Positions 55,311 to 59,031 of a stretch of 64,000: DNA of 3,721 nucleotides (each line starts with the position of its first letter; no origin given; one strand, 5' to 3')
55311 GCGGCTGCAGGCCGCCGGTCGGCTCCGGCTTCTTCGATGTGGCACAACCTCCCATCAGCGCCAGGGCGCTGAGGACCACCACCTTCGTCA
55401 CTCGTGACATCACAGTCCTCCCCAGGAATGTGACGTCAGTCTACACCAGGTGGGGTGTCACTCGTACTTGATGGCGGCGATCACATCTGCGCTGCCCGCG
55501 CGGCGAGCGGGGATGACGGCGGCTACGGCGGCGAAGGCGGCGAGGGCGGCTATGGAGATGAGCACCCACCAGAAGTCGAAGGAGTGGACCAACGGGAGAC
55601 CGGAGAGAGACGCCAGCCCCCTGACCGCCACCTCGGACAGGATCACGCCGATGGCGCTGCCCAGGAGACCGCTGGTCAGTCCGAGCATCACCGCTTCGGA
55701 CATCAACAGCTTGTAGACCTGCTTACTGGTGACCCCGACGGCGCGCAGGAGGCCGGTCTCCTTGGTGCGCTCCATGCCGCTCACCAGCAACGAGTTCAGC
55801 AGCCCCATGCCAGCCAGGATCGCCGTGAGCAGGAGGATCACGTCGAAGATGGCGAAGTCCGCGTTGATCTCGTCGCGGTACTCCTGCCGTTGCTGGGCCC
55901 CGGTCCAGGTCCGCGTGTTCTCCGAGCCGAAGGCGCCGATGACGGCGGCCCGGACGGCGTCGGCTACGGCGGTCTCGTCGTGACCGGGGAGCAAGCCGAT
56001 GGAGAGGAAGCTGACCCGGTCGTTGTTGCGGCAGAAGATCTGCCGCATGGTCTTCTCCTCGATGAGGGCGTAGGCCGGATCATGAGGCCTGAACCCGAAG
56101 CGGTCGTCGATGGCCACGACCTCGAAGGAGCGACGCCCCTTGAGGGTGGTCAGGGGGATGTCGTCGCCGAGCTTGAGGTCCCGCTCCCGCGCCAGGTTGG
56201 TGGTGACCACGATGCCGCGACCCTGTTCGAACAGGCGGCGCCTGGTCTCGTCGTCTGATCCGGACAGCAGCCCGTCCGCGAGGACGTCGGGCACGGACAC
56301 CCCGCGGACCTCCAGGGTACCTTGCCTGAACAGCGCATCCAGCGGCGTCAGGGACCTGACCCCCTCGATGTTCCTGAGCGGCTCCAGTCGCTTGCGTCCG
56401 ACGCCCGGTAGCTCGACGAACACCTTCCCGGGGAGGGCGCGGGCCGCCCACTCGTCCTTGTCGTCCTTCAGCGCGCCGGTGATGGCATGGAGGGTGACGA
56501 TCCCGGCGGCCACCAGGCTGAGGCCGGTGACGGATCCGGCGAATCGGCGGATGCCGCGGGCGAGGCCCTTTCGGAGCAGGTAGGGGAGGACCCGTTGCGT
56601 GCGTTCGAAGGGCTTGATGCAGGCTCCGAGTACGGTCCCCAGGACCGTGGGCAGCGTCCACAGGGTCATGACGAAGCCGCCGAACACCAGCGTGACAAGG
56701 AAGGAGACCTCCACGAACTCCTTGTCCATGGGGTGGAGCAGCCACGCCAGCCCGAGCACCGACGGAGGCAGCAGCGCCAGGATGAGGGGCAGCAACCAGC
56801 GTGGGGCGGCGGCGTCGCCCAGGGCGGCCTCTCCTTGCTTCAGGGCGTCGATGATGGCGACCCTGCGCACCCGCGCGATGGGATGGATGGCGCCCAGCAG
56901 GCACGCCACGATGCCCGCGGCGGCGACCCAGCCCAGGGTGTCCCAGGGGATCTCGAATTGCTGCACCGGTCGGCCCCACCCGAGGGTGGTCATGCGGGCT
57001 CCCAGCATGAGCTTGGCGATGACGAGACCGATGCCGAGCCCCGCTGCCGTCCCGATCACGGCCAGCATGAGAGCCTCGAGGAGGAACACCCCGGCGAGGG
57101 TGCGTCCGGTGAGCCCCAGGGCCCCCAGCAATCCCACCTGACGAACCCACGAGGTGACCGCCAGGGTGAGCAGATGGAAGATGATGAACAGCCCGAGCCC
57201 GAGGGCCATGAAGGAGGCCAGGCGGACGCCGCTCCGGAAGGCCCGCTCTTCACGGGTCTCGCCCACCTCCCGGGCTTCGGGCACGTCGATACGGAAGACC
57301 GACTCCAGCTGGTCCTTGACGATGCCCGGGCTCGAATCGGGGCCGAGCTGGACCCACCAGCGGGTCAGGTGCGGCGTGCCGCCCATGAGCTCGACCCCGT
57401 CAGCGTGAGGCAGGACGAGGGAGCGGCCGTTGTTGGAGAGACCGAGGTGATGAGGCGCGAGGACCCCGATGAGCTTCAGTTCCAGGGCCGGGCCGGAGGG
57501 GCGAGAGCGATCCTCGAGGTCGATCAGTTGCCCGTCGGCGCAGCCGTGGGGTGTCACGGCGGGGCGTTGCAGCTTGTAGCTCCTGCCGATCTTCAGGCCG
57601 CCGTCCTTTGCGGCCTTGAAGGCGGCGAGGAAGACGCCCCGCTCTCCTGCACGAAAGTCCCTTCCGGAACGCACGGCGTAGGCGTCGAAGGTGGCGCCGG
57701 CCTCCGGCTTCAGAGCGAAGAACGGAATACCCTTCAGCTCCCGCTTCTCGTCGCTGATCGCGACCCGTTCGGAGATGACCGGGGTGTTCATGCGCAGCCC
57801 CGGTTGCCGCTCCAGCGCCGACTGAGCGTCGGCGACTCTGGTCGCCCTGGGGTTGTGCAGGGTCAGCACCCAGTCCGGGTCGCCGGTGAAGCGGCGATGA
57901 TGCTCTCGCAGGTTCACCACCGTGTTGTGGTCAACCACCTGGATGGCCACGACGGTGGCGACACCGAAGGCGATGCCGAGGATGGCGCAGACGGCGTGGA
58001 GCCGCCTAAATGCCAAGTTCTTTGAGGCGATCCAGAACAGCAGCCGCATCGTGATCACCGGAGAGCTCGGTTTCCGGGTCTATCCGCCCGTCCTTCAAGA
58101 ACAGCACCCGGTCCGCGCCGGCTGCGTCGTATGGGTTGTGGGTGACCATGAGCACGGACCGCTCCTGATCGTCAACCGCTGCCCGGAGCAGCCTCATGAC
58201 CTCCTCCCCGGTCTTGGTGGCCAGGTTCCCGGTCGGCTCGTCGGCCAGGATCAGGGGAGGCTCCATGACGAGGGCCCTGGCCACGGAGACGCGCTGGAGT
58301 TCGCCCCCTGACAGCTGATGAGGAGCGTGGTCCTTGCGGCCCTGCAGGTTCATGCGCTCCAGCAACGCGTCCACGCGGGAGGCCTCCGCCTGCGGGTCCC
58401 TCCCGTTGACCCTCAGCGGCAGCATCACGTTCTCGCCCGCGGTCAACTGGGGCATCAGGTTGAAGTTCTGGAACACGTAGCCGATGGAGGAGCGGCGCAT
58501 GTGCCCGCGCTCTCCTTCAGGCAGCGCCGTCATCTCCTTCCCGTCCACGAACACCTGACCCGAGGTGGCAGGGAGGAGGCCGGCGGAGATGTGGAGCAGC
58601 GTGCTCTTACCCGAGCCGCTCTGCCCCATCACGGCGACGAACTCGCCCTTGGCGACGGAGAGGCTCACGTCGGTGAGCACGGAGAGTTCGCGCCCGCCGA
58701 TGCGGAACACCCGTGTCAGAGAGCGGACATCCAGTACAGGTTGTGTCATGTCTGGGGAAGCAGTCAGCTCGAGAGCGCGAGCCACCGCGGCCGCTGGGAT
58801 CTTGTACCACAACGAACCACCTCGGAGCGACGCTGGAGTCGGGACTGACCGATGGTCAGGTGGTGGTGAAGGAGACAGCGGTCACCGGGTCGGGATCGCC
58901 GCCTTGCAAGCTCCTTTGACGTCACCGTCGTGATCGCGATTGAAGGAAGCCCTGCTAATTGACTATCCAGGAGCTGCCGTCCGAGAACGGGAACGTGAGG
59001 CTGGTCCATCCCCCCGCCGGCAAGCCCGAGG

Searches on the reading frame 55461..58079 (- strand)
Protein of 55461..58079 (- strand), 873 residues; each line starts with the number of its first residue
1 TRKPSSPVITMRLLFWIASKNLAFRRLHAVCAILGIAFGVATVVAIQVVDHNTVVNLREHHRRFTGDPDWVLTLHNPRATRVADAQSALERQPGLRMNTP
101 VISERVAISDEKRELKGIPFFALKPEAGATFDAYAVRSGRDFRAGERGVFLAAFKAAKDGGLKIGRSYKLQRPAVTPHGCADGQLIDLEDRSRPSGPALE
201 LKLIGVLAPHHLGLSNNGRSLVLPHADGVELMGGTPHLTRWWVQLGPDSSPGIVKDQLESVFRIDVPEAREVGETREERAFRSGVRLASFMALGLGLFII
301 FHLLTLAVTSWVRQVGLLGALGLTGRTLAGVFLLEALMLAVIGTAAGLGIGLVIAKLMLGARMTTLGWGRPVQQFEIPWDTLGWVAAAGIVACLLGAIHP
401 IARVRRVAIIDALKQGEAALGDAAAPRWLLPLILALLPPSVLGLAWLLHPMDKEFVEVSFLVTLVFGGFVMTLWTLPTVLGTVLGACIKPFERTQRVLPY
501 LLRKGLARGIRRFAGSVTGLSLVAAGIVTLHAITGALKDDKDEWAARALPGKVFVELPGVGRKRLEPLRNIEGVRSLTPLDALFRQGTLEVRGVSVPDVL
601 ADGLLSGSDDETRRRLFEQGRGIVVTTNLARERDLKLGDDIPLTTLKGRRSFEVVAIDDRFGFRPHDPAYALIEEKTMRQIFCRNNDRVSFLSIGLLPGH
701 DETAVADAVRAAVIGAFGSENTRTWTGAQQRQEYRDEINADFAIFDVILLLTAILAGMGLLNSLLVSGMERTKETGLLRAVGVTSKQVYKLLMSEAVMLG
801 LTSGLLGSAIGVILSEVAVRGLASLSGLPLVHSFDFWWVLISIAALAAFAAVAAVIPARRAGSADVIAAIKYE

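Call 64: search_protein_families(library=pfam, proteins=[window:55461-58079:-], max_evalue=0.0001)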
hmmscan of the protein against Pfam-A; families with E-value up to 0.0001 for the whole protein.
window:55461-58079:- (873 aa): 2 families
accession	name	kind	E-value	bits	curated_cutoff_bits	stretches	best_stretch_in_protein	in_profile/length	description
PF02687.27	FtsX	-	1.4e-26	93.3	25.5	2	747-863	2-117/120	FtsX-like permease C-terminal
PF12704.14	MacB_PCD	-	9.4e-12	46.1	27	1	31-260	3-206/207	MacB-like periplasmic core domain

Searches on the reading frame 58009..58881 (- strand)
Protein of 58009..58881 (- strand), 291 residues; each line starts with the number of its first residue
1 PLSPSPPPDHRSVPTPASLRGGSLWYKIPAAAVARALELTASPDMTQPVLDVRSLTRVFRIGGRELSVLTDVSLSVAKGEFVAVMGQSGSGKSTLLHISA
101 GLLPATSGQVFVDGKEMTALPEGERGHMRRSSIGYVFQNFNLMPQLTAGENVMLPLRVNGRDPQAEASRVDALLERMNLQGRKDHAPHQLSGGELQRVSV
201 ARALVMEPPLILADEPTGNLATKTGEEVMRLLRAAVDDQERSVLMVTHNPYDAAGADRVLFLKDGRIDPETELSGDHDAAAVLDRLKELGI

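Call 87: search_protein_families(library=pfam, proteins=[window:58009-58881:-], max_evalue=0.001)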
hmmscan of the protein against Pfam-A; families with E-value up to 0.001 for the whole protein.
window:58009-58881:- (291 aa): 3 families
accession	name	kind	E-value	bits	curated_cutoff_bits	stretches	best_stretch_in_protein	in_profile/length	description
PF00005.33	ABC_tran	-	2.8e-36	125.6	25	1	69-217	1-136/137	ABC transporter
PF20703.3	nSTAND1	-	1.5e-05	25.3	27.1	1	70-109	24-60/379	Novel STAND NTPase 1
PF13555.12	AAA_29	-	0.00056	20.1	27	1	76-106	19-50/61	P-loop containing region of AAA domain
